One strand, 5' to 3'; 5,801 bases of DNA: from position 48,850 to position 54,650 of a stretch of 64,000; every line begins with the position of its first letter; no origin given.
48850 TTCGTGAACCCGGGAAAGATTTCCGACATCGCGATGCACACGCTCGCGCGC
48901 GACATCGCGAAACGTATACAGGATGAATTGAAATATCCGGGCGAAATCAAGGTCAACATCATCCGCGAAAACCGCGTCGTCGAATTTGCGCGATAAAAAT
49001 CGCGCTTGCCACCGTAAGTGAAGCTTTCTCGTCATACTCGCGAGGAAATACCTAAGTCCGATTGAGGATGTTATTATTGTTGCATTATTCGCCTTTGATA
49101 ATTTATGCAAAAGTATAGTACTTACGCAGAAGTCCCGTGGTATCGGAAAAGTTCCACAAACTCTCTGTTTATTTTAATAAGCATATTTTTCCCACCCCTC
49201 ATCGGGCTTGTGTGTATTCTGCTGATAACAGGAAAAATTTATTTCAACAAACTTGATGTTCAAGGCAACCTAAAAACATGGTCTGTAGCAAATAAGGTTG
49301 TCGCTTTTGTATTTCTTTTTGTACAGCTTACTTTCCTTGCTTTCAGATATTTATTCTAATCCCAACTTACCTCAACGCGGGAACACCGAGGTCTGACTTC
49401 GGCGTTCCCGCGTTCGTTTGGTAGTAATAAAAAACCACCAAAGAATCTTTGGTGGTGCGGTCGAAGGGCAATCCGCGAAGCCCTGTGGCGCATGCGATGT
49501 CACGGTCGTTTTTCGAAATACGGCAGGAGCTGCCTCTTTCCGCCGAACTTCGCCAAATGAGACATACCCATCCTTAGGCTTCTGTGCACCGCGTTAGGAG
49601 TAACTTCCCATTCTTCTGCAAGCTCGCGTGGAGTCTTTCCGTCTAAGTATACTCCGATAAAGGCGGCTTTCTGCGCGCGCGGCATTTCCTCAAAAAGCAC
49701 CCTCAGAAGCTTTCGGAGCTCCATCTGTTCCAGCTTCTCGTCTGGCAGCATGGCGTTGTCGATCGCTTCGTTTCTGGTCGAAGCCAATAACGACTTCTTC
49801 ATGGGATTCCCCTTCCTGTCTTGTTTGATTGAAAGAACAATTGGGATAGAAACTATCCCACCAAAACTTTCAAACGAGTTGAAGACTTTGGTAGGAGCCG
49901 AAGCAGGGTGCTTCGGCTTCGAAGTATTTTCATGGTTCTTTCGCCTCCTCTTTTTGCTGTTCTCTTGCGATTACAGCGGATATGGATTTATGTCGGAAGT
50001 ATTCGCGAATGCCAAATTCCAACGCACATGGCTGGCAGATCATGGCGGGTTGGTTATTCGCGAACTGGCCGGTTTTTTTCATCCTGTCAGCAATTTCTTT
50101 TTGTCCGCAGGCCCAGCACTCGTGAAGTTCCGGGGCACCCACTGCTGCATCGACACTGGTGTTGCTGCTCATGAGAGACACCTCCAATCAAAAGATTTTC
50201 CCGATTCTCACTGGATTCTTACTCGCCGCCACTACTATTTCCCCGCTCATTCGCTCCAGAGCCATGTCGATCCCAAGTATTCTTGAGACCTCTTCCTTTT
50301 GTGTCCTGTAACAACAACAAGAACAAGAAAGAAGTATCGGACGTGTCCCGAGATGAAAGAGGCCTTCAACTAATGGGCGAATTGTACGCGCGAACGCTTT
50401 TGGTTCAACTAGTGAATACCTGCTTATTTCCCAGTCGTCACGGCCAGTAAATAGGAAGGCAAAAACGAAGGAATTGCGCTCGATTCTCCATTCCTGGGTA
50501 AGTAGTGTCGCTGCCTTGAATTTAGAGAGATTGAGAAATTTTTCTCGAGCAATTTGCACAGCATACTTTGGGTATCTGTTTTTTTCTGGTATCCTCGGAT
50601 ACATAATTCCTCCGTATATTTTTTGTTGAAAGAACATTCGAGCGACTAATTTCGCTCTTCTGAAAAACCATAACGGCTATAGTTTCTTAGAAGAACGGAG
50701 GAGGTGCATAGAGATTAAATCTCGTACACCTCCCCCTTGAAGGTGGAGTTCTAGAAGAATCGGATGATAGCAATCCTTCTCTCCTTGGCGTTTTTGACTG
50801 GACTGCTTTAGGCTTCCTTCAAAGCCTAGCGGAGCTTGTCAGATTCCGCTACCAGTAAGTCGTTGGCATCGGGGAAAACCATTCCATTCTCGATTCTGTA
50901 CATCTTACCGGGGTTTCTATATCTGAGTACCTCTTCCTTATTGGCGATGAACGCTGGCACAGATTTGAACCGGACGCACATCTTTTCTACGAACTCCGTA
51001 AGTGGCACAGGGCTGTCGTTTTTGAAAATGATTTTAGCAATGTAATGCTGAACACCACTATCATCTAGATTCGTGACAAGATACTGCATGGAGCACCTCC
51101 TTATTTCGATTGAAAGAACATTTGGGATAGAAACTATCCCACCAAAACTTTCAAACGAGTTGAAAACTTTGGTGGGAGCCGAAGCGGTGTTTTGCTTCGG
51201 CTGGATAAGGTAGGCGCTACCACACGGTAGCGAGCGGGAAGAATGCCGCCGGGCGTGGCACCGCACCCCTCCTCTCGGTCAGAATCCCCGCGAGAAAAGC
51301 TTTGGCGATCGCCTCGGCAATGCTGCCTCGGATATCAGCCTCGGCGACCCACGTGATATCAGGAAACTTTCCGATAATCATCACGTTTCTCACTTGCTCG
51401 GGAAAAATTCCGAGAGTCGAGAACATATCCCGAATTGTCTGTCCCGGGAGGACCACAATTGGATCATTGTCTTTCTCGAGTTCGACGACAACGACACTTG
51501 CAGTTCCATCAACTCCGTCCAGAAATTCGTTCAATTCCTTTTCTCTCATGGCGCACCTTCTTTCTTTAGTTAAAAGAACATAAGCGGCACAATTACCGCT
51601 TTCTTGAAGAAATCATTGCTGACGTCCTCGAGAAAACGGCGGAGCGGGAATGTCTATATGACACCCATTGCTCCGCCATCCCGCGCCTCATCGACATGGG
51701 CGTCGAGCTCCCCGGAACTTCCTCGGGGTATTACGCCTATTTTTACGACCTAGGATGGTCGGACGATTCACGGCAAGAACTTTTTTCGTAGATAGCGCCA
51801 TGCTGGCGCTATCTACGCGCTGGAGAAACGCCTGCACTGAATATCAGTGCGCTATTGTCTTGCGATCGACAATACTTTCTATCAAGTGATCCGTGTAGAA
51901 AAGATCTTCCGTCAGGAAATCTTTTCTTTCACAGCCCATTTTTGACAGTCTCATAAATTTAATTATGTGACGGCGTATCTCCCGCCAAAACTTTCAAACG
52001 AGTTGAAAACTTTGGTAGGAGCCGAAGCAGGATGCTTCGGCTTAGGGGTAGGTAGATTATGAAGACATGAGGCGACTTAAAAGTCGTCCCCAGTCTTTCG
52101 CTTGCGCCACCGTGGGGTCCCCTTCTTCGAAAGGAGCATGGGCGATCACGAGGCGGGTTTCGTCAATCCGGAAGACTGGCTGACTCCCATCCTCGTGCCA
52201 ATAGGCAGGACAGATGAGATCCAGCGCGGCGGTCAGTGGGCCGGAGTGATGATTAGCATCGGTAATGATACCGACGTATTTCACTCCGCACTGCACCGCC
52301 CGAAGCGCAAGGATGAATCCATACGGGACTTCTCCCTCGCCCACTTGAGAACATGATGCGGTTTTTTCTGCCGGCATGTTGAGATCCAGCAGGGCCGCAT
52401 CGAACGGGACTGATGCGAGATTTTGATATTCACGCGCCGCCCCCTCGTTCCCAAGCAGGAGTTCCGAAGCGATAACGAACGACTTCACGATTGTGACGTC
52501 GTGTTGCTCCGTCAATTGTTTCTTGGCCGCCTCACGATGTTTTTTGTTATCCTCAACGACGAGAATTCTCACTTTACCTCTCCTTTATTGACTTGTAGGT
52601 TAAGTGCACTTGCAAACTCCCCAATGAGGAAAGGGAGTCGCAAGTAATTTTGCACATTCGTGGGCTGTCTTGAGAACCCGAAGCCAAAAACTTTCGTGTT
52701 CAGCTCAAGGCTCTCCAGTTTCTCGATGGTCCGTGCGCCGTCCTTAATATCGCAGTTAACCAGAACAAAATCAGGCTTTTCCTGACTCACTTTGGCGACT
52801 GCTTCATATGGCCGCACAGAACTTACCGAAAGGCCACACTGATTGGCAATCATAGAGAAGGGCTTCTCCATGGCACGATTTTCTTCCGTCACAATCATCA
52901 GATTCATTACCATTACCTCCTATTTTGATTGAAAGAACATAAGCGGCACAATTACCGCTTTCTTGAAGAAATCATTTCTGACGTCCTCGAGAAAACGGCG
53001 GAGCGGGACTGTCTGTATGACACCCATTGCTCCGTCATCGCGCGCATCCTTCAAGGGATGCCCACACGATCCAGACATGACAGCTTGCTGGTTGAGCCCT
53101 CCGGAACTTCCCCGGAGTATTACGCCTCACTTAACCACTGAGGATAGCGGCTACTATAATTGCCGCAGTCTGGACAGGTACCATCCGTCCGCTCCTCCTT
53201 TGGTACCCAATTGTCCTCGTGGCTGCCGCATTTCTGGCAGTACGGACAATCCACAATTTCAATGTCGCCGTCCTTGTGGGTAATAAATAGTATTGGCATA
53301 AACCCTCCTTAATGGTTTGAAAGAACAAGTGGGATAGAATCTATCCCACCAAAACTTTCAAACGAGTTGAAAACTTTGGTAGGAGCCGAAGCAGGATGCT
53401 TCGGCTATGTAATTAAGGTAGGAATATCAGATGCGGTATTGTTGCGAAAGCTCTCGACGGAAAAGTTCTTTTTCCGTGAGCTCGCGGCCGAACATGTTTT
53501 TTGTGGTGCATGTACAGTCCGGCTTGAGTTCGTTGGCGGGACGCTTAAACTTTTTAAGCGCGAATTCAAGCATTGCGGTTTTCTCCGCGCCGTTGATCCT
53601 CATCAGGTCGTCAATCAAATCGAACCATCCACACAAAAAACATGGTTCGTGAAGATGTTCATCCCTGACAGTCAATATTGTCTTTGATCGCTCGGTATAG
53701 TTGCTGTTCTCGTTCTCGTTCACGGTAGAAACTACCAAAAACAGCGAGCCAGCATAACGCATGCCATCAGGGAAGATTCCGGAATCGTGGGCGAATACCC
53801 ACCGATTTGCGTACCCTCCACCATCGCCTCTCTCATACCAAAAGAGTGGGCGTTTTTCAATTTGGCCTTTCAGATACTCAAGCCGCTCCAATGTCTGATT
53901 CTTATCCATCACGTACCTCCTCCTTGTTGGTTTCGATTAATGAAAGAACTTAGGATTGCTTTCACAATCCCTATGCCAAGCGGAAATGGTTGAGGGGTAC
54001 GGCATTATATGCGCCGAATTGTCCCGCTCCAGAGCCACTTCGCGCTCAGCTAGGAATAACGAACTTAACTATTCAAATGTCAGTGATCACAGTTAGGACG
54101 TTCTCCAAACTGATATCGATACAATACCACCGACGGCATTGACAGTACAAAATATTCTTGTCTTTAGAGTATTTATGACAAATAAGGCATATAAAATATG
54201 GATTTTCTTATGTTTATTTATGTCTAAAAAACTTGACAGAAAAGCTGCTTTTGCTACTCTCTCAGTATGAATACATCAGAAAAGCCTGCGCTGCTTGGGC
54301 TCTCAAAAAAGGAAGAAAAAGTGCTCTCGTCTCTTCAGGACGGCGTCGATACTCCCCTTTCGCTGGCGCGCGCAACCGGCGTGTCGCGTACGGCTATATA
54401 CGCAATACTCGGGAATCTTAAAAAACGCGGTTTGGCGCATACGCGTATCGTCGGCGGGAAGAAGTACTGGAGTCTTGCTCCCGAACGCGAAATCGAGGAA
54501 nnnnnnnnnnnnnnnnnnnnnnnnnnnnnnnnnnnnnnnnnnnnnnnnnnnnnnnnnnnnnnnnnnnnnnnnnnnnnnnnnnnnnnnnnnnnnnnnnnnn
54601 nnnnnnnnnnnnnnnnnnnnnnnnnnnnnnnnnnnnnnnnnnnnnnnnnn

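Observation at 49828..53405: Family 1A: a ~95-nt three-hairpin element in 3.5 copies with loop-only variation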

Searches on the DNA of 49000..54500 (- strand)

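Call 8: search_rna_families(source=window, start=49000, end=54500, threshold=evalue, max_evalue=10)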
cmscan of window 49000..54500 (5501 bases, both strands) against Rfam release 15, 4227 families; matches with E-value up to 10: 10.
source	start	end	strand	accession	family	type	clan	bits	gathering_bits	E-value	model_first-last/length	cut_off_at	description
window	49372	49415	+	RF04157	MIR9486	Gene; miRNA;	-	27.5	100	0.02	1-119/119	no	MIR9486 microRNA precursor family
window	49374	49414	+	RF04134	MIR7504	Gene; miRNA;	-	20.7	83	5.2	1-124/124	no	MIR7504 microRNA precursor family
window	53899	53975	-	RF03064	RAGATH-18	Gene; sRNA;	-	20.1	44.9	4.2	1-71/71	no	RAGATH-18 RNA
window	51670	51776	-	RF03052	RAGATH-28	Gene; sRNA;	-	19.8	45.3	3.4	1-85/85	no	RAGATH-28 RNA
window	49374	49414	-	RF02226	sX7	Gene; sRNA;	-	19.6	55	1.9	10-50/95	no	Xanthomonas sRNA sX7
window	53302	53370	-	RF04280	mir-890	Gene; miRNA;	CL00136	17.9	56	4.5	1-74/74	no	mir-890 microRNA precursor family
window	49366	49440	+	RF01698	Chloroflexi-1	Gene; sRNA;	-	17.5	80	6.7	1-84/84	no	Chloroflexi-1 RNA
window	53153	53219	-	RF00622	CPEB3_ribozyme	Gene; ribozyme;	-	14.3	35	7.1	1-78/78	no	Mammalian CPEB3 ribozyme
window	50780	50877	+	RF02166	PVT1_3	Gene; lncRNA;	-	13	45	6.1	1-95/95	no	Pvt1 oncogene conserved region 3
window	50058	50132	-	RF02089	CLRN1-AS1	Gene; lncRNA;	-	12.9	48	8.7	1-79/79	no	CLRN1 antisense RNA 1 conserved region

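Call 64: build_rna_model(alignment_id=A2, structure=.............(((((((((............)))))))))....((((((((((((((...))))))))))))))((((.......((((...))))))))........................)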
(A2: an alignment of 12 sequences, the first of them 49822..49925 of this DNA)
Model R1 built from alignment A2 (12 sequences, 128 columns); structure: as given.
model positions 100; base pairs 31; branch points 2; effective number of sequences 1.23; information 0.59 bits per position. Calibrated on 0.2 Mb of random sequence (short: E-values are rough).
structure used (alignment columns):
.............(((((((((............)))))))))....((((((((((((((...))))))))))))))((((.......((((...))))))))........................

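Call 65: search_with_rna_model(model_id=R1, sources=[window, L004, L010, L011, L012, L013, L014, L015, L016, L017, L018, L019, L020, L021, L022], max_evalue=10)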
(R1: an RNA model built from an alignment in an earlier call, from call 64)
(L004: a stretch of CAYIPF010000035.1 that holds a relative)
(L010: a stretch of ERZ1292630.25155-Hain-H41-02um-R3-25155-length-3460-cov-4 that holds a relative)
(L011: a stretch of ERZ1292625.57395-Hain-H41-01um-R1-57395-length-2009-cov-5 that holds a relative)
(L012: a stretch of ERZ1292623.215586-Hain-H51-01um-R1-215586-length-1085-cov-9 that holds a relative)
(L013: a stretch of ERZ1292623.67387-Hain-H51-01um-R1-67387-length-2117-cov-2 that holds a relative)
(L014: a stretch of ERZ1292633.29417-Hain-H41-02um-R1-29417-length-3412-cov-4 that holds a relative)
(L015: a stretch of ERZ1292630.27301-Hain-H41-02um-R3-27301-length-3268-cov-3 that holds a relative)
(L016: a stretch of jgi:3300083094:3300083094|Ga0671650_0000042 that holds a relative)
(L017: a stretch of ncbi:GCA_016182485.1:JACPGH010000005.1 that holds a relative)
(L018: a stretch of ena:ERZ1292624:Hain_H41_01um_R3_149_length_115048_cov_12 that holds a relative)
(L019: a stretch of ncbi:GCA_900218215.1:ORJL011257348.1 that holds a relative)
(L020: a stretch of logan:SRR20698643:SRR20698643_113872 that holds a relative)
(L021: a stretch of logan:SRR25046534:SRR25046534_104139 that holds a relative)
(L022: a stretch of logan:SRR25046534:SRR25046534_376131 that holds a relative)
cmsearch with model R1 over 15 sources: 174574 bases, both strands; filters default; matches with E-value up to 10: 45.
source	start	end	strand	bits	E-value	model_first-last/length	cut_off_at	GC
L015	2091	2193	-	115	9.5e-28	1-100/100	no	0.38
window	53313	53412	-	112.8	3.6e-27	1-100/100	no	0.42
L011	207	306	-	112.3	4.6e-27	1-100/100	no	0.43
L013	765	864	-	112.3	4.6e-27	1-100/100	no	0.43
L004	651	749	-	109.3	2.8e-26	1-100/100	no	0.37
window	49825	49924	-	108.2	5.6e-26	1-100/100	no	0.44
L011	1488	1590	-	107.8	7.2e-26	1-100/100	no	0.42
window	51106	51208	-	105.9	2.2e-25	1-100/100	no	0.43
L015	1012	1110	-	105.8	2.3e-25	1-100/100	no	0.43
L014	2993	3091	+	103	1.2e-24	1-100/100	no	0.39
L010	1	82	-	89.2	5e-21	1-83/100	3'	0.41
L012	1010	1085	+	79.2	2e-18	1-75/100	3'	0.45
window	51954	52048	-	77.7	5.2e-18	1-100/100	no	0.45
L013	2046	2117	-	75.9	1.5e-17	29-100/100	5'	0.36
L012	122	215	+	72.8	9.9e-17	1-100/100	no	0.51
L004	1374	1510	-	52.9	1.5e-11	1-100/100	no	0.37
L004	2175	2294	-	50.9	4.9e-11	1-100/100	no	0.45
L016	7175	7268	-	21.6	0.0022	1-100/100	no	0.41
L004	2190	2299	+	18.9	0.011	1-100/100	no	0.44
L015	2106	2190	+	18.5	0.015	1-100/100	no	0.42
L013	2013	2098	+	17.3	0.03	1-100/100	no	0.4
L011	272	330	+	17.2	0.032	1-100/100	no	0.54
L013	830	888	+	17.2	0.032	1-100/100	no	0.54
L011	1503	1587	+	17.1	0.034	1-100/100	no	0.45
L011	177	259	+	16.7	0.043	1-100/100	no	0.39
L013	735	817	+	16.7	0.043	1-100/100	no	0.39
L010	1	36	+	16.7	0.045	65-100/100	5'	0.39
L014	2998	3076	-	16.4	0.052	1-100/100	no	0.42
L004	666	744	+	16.1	0.062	1-100/100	no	0.41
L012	1016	1039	-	14.1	0.21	7-29/100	no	0.62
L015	1027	1108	+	13.5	0.29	1-100/100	no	0.44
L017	14289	14363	-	12.3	0.62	1-100/100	no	0.52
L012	154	184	-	11.7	0.89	34-64/100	no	0.35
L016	7198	7224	+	10.4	2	36-62/100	no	0.33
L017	4114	4202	+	9.5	3.3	1-100/100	no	0.52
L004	1391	1409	+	8.7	5.4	65-83/100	no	0.53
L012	128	149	-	8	8.4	7-29/100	no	0.5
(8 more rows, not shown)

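Call 66: search_with_rna_model(model_id=R1, source=L016, start=6800, end=8000, max_evalue=1, show_alignments=1, filters=off)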
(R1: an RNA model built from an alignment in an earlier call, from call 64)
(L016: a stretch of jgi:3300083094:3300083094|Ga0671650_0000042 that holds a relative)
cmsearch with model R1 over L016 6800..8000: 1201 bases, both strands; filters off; matches with E-value up to 1: 3.
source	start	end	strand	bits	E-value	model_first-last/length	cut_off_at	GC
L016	7175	7268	-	21.6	1.5e-05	1-100/100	no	0.41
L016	7198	7224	+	10.4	0.013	36-62/100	no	0.33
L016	7393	7491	+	4.6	0.44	1-100/100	no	0.54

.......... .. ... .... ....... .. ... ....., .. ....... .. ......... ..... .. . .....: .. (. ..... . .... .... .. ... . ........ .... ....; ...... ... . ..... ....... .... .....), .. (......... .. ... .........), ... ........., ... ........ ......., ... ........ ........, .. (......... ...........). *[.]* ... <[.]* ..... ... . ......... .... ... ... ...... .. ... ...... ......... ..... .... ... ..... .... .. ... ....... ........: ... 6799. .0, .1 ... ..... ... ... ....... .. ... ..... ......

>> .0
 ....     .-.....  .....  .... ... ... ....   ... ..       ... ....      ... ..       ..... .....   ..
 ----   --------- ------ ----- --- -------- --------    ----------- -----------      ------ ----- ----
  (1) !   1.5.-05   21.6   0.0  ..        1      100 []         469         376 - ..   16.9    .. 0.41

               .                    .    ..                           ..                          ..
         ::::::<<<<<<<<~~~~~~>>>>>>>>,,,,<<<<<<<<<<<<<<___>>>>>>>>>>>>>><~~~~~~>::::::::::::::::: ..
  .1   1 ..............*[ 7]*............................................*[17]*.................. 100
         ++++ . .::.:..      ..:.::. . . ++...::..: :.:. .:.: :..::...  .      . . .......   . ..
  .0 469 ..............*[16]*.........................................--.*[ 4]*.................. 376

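Call 72: search_with_rna_model(model_id=R1, sources=[L025, L026, L027, L028, L029], max_evalue=5)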
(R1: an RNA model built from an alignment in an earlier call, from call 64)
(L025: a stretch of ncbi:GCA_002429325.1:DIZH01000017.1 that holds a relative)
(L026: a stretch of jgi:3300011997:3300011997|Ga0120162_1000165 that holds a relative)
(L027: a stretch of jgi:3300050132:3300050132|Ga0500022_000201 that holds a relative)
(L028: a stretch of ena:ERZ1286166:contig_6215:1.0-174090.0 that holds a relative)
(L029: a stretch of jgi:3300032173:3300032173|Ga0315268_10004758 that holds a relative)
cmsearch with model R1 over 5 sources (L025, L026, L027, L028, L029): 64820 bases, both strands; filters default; matches with E-value up to 5: 1.
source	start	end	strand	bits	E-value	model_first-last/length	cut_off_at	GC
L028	13247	13288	+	12.1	0.25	1-100/100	no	0.57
